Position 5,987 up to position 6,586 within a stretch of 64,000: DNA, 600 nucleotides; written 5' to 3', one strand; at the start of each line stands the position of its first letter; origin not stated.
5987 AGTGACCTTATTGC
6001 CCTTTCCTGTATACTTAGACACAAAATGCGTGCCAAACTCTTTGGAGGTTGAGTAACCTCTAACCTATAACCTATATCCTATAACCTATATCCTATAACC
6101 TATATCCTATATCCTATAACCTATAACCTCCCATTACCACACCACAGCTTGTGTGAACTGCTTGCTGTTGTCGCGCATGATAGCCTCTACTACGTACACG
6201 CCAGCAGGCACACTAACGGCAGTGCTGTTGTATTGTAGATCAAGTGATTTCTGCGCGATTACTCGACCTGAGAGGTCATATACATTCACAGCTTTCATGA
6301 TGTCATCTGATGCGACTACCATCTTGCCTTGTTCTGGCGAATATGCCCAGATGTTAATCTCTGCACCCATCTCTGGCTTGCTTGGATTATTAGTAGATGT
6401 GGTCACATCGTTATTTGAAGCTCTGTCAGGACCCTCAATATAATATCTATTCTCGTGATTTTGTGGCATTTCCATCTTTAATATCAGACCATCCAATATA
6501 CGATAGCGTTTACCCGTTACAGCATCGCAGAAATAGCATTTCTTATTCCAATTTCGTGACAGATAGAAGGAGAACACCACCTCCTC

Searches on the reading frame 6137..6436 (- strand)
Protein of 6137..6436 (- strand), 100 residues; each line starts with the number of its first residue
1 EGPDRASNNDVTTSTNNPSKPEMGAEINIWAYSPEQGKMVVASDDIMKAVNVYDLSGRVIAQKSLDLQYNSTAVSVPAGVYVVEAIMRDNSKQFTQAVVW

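Call 6: search_protein_families(library=ncbifam, proteins=[window:6137-6436:-], max_evalue=10)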
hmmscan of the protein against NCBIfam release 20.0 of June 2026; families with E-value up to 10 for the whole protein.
seq(100 aa): 5 families
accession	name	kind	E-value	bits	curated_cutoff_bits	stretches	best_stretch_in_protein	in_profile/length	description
TIGR04183.1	Por_Secre_tail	domain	9.9e-07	28.7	23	1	47-94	21-65/72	T9SS type A sorting domain-containing protein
NF038113.1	T9SSA_dep_M36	equivalog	0.0017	16.6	885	1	19-98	784-866/869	T9SS-dependent M36 family metallopeptidase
NF040553.1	SGO_0316_fam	subfamily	0.0076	13.9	1400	1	9-95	1175-1257/1486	SGO_0316/SGO_0317 family LPXTG-anchored serine peptidase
NF033708.1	T9SS_Cterm_ChiA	domain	0.028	14.3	40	1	47-86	1-42/55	T9SS sorting signal type C domain-containing protein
NF052644.1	T9SS_DNase_Rie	equivalog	0.069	12.5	260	1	48-98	200-248/251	T9SS-dependent surface endonuclease, AS87_RS02955 family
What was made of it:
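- Checked: The 2129-aa protein at 6134-12523 (-) has a canonical type A CTD: TIGR04183 at 28.7 bits against a cutoff of 23 (call 6).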

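Call 7: search_protein_families(library=pfam, proteins=[window:6137-6436:-], max_evalue=10)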
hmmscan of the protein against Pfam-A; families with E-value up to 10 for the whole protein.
seq(100 aa): 5 families
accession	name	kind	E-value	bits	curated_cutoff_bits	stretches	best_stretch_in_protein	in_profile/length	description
PF18962.6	Por_Secre_tail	-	0.00048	20.8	27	1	34-95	5-71/75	Secretion system C-terminal sorting domain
PF18975.6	DUF5711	-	0.018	14.7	26.3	1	22-73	233-286/344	Family of unknown function (DUF5711)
PF23341.1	PEP5_VPS11_N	-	0.019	14.5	40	1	21-58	213-247/338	PEP5/VPS11 N-terminal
PF19910.5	DUF6383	-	0.023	15.3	23.7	1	46-83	27-62/74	Domain of unknown function (DUF6383)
PF16705.11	NUDIX_5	-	0.14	12.4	27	1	56-93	67-102/177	NUDIX, or N-terminal NPxY motif-rich, region of KRIT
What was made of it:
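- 6137..6376 (-): Canonical type A T9SS CTD of the 2129-aa protein (6134-12523). Serves as the internal positive control and as indirect evidence that this genome has a T9SS. TIGR04183 at 9.9e-7 and 28.7 bits, above the cutoff of 23; PF18962 at 4.8e-4 (calls 6, 7).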

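Call 35: find_homologous_proteins(query=window:6137-6376:-, max_evalue=0.001)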
Query seq(80 aa) (80 aa): 3 proteins with E <= 0.001 among 3 candidates.
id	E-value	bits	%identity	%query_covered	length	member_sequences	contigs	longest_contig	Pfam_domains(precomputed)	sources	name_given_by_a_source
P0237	5.4e-29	117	71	99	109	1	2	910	PF18962.8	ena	-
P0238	1.2e-28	116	73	89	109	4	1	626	PF18962.8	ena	-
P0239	1.4e-20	91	72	76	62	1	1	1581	PF18962.8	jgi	jgi:hypothetical protein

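Call 58: search_solved_structures(query=window:6137-6436:-, max_evalue=10, show_alignments=5)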
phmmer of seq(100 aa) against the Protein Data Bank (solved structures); distinct sequences matched with E-value up to 10: 1.
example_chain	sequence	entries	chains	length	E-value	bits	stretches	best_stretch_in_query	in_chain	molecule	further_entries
5uyt_A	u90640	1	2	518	0.19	15.5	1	49-95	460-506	Ice-binding protein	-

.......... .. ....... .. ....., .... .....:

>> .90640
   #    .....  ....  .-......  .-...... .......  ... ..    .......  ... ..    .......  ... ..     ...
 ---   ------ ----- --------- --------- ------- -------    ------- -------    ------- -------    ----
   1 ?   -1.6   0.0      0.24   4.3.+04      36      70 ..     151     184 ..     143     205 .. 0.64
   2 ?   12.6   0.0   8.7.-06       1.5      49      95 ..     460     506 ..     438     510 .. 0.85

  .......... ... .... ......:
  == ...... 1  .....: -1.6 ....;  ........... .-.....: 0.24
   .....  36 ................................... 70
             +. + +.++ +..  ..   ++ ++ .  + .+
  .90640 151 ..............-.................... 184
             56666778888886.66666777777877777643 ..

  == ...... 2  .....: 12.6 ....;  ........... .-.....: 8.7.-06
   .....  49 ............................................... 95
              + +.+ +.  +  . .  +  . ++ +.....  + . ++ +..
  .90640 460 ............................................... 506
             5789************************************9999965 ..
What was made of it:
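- Tried and rejected: The giant CTD found only one ice-binding protein CTD (call 58).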

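Call 61: find_homologous_proteins(query=A8, max_evalue=0.001)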
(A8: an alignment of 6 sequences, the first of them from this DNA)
Query A8 (6 sequences) (80 aa, profile of the alignment): 11 proteins with E <= 0.001 among 1852 candidates.
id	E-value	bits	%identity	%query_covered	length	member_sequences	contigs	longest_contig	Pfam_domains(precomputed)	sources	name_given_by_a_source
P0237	5.7e-40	153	71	99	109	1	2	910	PF18962.8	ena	-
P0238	1.3e-38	149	73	89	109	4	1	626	PF18962.8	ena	-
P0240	3.8e-38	147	72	90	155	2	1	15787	PF18962.8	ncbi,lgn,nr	ncbi:MAG: T9SS type A sorting domain-containing protein [Paludibacteraceae bacterium]|nr:T9SS type A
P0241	5.3e-36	140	69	94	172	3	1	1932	-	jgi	jgi:hypothetical protein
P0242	1.5e-31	126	85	100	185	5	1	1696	-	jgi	jgi:hypothetical protein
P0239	1.3e-27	114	72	76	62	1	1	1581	PF18962.8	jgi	jgi:hypothetical protein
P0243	9.5e-26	108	68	95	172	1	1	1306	-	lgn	-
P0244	3.8e-16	77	28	40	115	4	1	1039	-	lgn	-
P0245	3.1e-6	45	39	94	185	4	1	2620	-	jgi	jgi:hypothetical protein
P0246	1.3e-4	40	38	69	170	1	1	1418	PF18962.8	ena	-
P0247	1.8e-4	39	35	68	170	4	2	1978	PF18962.8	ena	-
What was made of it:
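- Tried and rejected: The giant protein's CTD returned 3 and then 11 close relatives (calls 35, 61).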
